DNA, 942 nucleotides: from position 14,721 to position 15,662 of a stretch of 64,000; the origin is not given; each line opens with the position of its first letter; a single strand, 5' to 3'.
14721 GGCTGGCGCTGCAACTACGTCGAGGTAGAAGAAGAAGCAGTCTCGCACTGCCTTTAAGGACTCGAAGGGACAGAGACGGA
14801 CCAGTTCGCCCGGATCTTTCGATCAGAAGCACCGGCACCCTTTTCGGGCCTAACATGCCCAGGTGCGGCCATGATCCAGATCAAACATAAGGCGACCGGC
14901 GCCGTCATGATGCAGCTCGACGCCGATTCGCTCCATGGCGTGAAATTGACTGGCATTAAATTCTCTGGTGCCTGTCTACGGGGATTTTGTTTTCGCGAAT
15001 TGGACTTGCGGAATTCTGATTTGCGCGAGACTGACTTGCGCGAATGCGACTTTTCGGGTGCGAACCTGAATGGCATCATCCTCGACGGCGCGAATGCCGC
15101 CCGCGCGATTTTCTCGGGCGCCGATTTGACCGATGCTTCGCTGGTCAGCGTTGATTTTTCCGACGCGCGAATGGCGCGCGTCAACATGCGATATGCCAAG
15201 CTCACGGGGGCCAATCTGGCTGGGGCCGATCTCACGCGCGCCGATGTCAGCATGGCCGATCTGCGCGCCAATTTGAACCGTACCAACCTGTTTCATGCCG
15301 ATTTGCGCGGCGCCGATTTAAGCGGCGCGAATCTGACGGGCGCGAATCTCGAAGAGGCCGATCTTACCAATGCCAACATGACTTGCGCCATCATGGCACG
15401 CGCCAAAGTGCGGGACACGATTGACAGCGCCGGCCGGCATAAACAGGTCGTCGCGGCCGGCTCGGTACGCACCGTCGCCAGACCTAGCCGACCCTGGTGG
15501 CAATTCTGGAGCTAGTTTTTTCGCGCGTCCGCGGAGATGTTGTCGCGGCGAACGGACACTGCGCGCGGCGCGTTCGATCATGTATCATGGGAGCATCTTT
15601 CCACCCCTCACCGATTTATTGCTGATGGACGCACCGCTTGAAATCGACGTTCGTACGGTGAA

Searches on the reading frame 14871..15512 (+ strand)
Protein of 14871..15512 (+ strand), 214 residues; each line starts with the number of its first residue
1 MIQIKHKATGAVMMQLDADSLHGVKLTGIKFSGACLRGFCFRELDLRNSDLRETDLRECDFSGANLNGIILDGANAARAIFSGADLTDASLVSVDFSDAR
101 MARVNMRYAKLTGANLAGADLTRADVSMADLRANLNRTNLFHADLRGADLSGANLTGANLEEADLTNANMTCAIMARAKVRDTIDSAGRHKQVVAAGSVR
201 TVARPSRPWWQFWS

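Call 38: search_protein_families(library=pfam, proteins=[window:14871-15512:+], max_evalue=0.00001)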
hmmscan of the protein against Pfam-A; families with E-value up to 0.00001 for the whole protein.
window:14871-15512:+ (214 aa): 3 families
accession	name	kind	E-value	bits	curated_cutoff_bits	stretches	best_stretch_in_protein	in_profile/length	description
PF00805.28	Pentapeptide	-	9e-52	172.6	20.2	6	133-171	1-39/40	Pentapeptide repeats (8 copies)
PF13599.13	Pentapeptide_4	-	6.6e-16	58.6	38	0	20-69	27-76/78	Pentapeptide repeat region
PF13576.12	Pentapeptide_3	-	1.1e-13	51.7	27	0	66-99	12-47/48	Pentapeptide repeats (9 copies)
